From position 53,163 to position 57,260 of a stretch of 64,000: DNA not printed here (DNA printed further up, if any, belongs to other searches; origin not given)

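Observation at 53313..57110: Secreted subtilisin ectodomain fused in one ORF to an AmpG/PAT-family MFS permease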

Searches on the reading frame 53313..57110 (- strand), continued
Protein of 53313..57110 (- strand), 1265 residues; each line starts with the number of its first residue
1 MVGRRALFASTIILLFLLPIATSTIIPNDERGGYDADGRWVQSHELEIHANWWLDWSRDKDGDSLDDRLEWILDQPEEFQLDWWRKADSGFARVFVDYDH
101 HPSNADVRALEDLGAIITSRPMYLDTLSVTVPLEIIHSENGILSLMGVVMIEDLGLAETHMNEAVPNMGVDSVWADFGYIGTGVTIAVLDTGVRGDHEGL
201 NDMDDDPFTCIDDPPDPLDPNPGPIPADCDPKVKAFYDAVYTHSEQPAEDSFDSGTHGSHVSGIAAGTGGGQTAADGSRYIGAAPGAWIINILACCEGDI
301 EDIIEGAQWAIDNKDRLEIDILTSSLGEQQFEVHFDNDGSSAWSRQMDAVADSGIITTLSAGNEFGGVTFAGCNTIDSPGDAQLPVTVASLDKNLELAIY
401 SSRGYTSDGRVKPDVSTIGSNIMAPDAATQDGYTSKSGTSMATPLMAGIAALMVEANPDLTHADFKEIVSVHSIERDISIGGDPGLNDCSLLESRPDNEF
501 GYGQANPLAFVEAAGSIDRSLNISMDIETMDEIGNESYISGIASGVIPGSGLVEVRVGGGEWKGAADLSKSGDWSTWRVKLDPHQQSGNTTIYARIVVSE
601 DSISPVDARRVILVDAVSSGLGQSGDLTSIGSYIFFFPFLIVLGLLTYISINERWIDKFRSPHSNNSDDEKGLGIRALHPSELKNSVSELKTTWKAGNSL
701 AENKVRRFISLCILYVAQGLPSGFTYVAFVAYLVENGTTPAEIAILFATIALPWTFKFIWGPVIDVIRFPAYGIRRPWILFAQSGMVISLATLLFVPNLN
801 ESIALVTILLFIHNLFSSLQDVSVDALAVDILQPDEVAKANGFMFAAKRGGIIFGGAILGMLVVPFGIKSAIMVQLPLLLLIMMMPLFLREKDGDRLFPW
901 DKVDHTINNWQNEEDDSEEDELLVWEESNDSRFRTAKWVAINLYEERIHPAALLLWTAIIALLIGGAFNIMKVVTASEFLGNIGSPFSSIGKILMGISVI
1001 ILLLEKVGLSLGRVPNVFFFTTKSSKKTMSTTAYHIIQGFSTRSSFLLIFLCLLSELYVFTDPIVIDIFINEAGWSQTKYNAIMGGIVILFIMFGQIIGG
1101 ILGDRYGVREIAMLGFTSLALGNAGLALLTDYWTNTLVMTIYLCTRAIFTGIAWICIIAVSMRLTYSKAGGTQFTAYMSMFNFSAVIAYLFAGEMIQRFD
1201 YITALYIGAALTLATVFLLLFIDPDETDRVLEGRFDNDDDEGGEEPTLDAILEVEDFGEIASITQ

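Call 21: search_protein_representatives(protein=window:53421-57020:-)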
Query: 1200 residues. Proteins with E-value up to 0.001 (for the whole library): 27180; up to 1e-10: 6537; up to 1e-30: 271. The best 150 are listed.
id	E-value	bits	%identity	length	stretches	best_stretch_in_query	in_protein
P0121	0.0e+00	1596.0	62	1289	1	2-1200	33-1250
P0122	5.7e-293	992.0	70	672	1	1-617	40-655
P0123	2.2e-257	874.2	45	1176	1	20-1199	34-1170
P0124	5.1e-179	614.6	52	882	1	589-1200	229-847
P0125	1.1e-165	570.4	58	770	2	594-886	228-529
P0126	1.2e-139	484.1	59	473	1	20-474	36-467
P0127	1.9e-96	341.1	58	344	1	895-1200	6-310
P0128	8.1e-93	329.1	43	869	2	661-884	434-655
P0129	1.7e-91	324.7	43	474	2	666-874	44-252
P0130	2.2e-91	324.3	42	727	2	666-883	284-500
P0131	4.3e-89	316.8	39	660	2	665-887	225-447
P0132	4.5e-89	316.7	42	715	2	666-873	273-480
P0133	8.2e-82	292.6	54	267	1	588-848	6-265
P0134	7.5e-80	286.1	68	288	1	1-186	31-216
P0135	2.8e-75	271.0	38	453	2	662-878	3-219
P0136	1.2e-74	269.0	44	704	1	18-496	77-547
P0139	7.9e-69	249.6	39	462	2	670-868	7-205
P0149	1.7e-63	232.0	38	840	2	684-870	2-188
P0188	1.6e-53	199.0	36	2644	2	128-428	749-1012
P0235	4.7e-43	164.3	34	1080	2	676-865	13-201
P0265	4.0e-40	154.6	31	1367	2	670-868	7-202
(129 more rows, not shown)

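Call 22: search_protein_families(library=pfam, proteins=[P0123, P0124, P0125, P0128, P0130, P0131, P0132, P0149, P0235, P0265], max_evalue=0.01)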
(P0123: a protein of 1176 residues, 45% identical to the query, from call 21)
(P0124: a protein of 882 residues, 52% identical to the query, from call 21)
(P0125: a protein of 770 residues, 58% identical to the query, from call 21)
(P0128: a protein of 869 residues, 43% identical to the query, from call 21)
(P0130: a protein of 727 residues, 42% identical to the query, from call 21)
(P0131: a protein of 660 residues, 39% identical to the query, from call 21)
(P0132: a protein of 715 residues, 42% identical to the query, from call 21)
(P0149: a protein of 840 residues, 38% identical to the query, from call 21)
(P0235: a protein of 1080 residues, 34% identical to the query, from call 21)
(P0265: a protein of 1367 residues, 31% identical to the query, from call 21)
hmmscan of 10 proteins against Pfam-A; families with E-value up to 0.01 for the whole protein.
P0123 (1176 aa): 4 families
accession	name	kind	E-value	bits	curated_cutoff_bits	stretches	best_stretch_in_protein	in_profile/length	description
PF00082.27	Peptidase_S8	-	3.4e-46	158.3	21.8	1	155-473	1-288/288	Subtilase family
PF07690.21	MFS_1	-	1e-20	74.4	33.4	2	690-880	4-187/347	Major Facilitator Superfamily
PF03092.22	BT1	-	2e-12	47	22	1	694-867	1-176/432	BT1 family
PF13000.13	Acatn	-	1.2e-09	37.7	23.7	1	687-813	5-152/546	Acetyl-coenzyme A transporter 1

P0124 (882 aa): 3 families
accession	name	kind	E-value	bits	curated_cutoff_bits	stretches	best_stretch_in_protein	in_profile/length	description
PF07690.21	MFS_1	-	5.3e-33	114.8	33.4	2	675-846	12-181/347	Major Facilitator Superfamily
PF13000.13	Acatn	-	3e-13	49.6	23.7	1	317-448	4-152/546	Acetyl-coenzyme A transporter 1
PF00083.30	Sugar_tr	-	0.00095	18.6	22.3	0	697-841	47-193/452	Sugar (and other) transporter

P0125 (770 aa): 4 families
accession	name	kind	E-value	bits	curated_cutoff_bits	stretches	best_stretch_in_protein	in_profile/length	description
PF07690.21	MFS_1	-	5.4e-33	114.8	33.4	2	325-554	1-205/347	Major Facilitator Superfamily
PF03092.22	BT1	-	3.8e-16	59.3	22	1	332-561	1-228/432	BT1 family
PF13000.13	Acatn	-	1.3e-09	37.6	23.7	1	325-454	5-155/546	Acetyl-coenzyme A transporter 1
PF03137.26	OATP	-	0.0015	17.3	25.8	1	492-630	227-373/545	Organic Anion Transporter Polypeptide (OATP) family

P0128 (869 aa): 3 families
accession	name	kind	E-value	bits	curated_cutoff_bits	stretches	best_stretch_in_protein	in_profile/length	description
PF07690.21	MFS_1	-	2.5e-25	89.6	33.4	1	454-820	1-346/347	Major Facilitator Superfamily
PF04389.22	Peptidase_M28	-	1.6e-17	64.3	21.3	1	97-333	1-183/193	Peptidase family M28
PF13000.13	Acatn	-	5.9e-07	28.8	23.7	1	453-533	4-88/546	Acetyl-coenzyme A transporter 1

P0130 (727 aa): 3 families
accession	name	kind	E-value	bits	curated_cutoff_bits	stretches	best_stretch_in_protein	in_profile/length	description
PF07690.21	MFS_1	-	1.2e-27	97.2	33.4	1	300-663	2-346/347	Major Facilitator Superfamily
PF03092.22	BT1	-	1.7e-16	60.4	22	1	306-495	1-182/432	BT1 family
PF13000.13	Acatn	-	8.9e-14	51.4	23.7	1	298-443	4-166/546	Acetyl-coenzyme A transporter 1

P0131 (660 aa): 7 families
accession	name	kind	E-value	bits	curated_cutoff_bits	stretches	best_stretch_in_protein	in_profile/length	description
PF07690.21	MFS_1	-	1.4e-30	106.8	33.4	2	241-607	1-346/347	Major Facilitator Superfamily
PF03092.22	BT1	-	7.6e-16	58.3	22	1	248-483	1-233/432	BT1 family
PF13000.13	Acatn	-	3.2e-13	49.5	23.7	1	240-385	4-166/546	Acetyl-coenzyme A transporter 1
PF00127.26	Copper-bind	-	3.3e-13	50.3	21.2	1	59-145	5-99/99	Copper binding proteins, plastocyanin/azurin family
PF13347.12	MFS_2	-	1.6e-11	43.9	27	1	267-544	29-305/427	MFS/sugar transport protein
PF12832.13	MFS_1_like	-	1e-06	28.5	25.2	1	261-585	24-331/373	MFS_1 like family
PF13473.12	Cupredoxin_1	-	0.0055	17.1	27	0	54-144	18-104/104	Cupredoxin-like domain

P0132 (715 aa): 3 families
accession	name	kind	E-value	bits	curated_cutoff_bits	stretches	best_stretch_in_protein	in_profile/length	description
PF07690.21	MFS_1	-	2.1e-28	99.7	33.4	2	289-633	2-323/347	Major Facilitator Superfamily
PF03092.22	BT1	-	7.7e-18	64.9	22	2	295-535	1-233/432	BT1 family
PF13000.13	Acatn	-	7.4e-15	54.9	23.7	1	287-432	4-166/546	Acetyl-coenzyme A transporter 1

P0149 (840 aa): 4 families
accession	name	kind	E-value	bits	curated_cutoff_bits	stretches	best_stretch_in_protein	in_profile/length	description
PF06439.18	3keto-disac_hyd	-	5.5e-46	157.4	26.8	1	644-831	1-187/187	3-keto-disaccharide hydrolase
PF07690.21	MFS_1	-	1.6e-26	93.5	33.4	2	3-238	5-223/347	Major Facilitator Superfamily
PF13000.13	Acatn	-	3.5e-09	36.2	23.7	1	1-79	7-86/546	Acetyl-coenzyme A transporter 1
PF03092.22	BT1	-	4.5e-08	32.7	22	1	6-181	1-178/432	BT1 family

P0235 (1080 aa): 5 families
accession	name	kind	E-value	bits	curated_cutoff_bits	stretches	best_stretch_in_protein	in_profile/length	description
PF13517.12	FG-GAP_3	-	1.6e-25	89.9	26.9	2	631-692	1-60/61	FG-GAP-like repeat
PF07690.21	MFS_1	-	5.9e-23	81.8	33.4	1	18-396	1-346/347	Major Facilitator Superfamily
PF03092.22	BT1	-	4.5e-20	72.2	22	1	25-210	1-189/432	BT1 family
PF01839.29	FG-GAP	-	6.2e-11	42.4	22.1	1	676-697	3-24/37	FG-GAP repeat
PF13000.13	Acatn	-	3.2e-08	33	23.7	1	16-139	3-148/546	Acetyl-coenzyme A transporter 1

P0265 (1367 aa): 7 families
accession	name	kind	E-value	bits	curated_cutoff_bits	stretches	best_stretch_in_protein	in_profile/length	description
PF22422.2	MGH1-like_GH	-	4.3e-64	217.8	27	1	562-920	2-356/356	Mannosylglycerate hydrolase MGH1-like glycoside hydrolase domain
PF03633.20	Glyco_hydro_65C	-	8.6e-10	38.7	22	1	944-996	5-58/62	Glycosyl hydrolase family 65, C-terminal domain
PF22633.2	F5_F8_type_C_2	-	1.2e-09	39.1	27.8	1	1246-1347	1-91/91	NedA-like, galactose-binding domain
PF00754.31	F5_F8_type_C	-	1.6e-09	38.4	28.2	1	1234-1353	3-116/127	F5/8 type C domain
PF13000.13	Acatn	-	1.9e-09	37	23.7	1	19-96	6-84/546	Acetyl-coenzyme A transporter 1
PF07690.21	MFS_1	-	3.3e-09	36.5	33.4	1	20-271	3-235/347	Major Facilitator Superfamily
PF21606.3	BgaA-like_CBM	-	4.7e-05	23.9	27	1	1235-1313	3-88/160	Beta-galactosidase-like, Galactose-binding domain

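Call 40: predict_structure(alignment_id=A1)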
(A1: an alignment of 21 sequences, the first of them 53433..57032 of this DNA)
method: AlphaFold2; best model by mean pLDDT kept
length: 1200 residues; sequences in the alignment: 21
mean_pLDDT: 49.1   pTM: 0.45
mean pLDDT of the five models: 49.1, 48.2, 47.4, 45.0, 44.4
residues with pLDDT >= 90: 0; 70-90: 345; 50-70: 231; < 50: 624
segments of 3 or more residues with pLDDT < 50: 1-44, 46-48, 125-606, 634-657, 670-676, 740-749, 861-895, 1138-1146, 1197-1200
pLDDT, mean of each block of 10 residues (from residue 1): 39 40 28 28 47 52 59 67 80 63 68 64 43 23 26 23 21 27 39 37 35 25 24 21 22 23 25 31 34 25 22 27 25 21 18 21 21 22 24 21 22 22 26 28 23 24 21 23 24 24 23 22 32 30 32 31 29 27 25 27 45 69 66 43 32 45 54 51 75 79 83 77 72 55 39 72 82 76 82 73 57 71 84 77 81 70 38 34 25 49 62 82 82 76 58 73 85 81 74 64 65 57 60 67 81 83 87 75 74 80 83 85 79 56 48 67 75 81 77 55
secondary structure, 60 per line:
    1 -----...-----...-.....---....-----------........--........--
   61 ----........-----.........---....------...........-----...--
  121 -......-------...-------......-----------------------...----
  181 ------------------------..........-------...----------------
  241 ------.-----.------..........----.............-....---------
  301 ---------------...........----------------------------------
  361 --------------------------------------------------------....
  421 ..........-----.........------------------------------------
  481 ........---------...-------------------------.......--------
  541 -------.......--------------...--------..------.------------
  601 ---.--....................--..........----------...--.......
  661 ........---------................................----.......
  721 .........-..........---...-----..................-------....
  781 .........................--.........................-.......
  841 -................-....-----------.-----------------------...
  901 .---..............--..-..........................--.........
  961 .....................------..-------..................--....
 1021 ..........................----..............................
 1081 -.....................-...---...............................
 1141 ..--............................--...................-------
elements in order (helices of 4 or more, strands of 3 or more residues): E6-8 E14-16 H18-22 H26-29 H41-48 H51-58 E65-72 H78-86 E90-93 E100-106 H107-110 E122-127 H145-150 H205-214 H260-269 H274-286 H288-291 H316-326 H417-430 H436-444 H481-488 E498-500 E526-532 E548-554 E569-571 H607-626 H629-638 H654-668 H678-709 H714-729 H731-740 H752-769 H777-805 H808-832 H834-840 H842-857 H859-862 H898-901 H905-918 H924-949 H952-981 H997-1014 H1017-1046 H1051-1080 H1082-1102 H1110-1142 H1145-1172 H1175-1193

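Call 49: fold_search(model_id=the predicted structure, library=pdb)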
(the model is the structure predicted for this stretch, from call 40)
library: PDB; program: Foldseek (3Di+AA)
matches with E <= 10: 714; with E <= 0.001: 360
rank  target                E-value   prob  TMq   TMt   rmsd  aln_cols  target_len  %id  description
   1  9j9z_A                7.7e-12  1.00  0.27  0.51  15.6       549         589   17  Cryo-EM structure of Outward state Anhydromuropeptide permease (AmpG) complex with GlcNAc-1,6-anhMurNAc (released 2025-07-16)
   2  8zbb_A                9.2e-11  1.00  0.25  0.47  16.6       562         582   16  Cryo-EM structure of outward state Anhydromuropeptide permease (AmpG) G50W/L269W (released 2025-04-30)
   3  8zgz                  6.0e-09  1.00  0.25  0.60  10.2       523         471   15  Cryo-EM structure of inward state Anhydromuropeptide permease (AmpG) (released 2025-05-21)
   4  8pnl_C                1.2e-07  1.00  0.25  0.56  11.2       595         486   14  Outward-open conformation of a Major Facilitator Superfamily (MFS) transporter MHAS2168, a homologue of Rv1410 from M. (released 2023-10-18)
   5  9m0s                  1.5e-07  1.00  0.26  0.67  13.0       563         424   14  Acetyl-CoA-bound SLC33A1 in a cytoplasm-facing conformation (released 2025-04-23)
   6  4uvm                  1.9e-07  1.00  0.28  0.58   7.9       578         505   12  In meso crystal structure of the POT family transporter PepTSo (released 2015-02-04)
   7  8ufd_A                2.4e-07  1.00  0.27  0.61   8.3       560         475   13  Multidrug efflux pump MtEfpA bound with inhibitor BRD8000.3 (released 2024-09-11)
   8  9c3f                  2.5e-07  1.00  0.24  0.53  14.4       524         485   16  Cryo-EM structure of E. coli AmpG (released 2024-12-18)
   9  8x6x_A                2.7e-07  1.00  0.26  0.59   8.9       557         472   13  Structure of the multidrug efflux pump EfpA from M. tuberculosis complexed with lipids (released 2024-11-27)
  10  9bii_A                2.8e-07  1.00  0.27  0.62   8.5       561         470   13  Mycobacterium tuberculosis EFPA antiparallel dimer (released 2025-02-05)
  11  6ei3                  4.1e-07  1.00  0.28  0.58   7.9       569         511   12  Crystal structure of auto inhibited POT family peptide transporter (released 2017-11-22)
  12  8pnl_A                4.4e-07  1.00  0.24  0.53  11.3       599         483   14  Outward-open conformation of a Major Facilitator Superfamily (MFS) transporter MHAS2168, a homologue of Rv1410 from M. (released 2023-10-18)
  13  9ntc                  5.4e-07  1.00  0.25  0.65  14.7       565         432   11  Structure of Synaptic Vesicle Protein 2A Bound to Brivaracetam and UCB1244283 (released 2025-09-10)
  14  6rw3_B                5.9e-07  1.00  0.25  0.63  13.9       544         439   12  The molecular basis for sugar import in malaria parasites. (released 2020-01-29)
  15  4ybq_A                8.6e-07  1.00  0.25  0.59  13.4       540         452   11  Rat GLUT5 with Fv in the outward-open form (released 2015-10-07)
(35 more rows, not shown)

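Call 77: find_encoding_contigs(protein=P0135, flank=5000, max_places=3)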
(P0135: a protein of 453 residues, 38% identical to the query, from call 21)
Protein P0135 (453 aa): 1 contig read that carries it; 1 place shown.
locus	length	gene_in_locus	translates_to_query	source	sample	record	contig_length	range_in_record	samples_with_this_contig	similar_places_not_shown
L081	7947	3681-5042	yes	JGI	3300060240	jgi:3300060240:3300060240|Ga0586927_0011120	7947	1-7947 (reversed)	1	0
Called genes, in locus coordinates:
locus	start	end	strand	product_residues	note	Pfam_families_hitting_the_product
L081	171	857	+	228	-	PF04116:FA_hydroxylase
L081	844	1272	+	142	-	PF00903:Glyoxalase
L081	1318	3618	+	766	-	PF17517:IgGFc_binding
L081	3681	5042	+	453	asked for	PF03092:BT1, PF07690:MFS_1, PF13000:Acatn, PF07690:MFS_1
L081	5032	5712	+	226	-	-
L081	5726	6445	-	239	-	PF00188:CAP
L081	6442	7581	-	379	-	PF01963:TraB_PrgY_gumN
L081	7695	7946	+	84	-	?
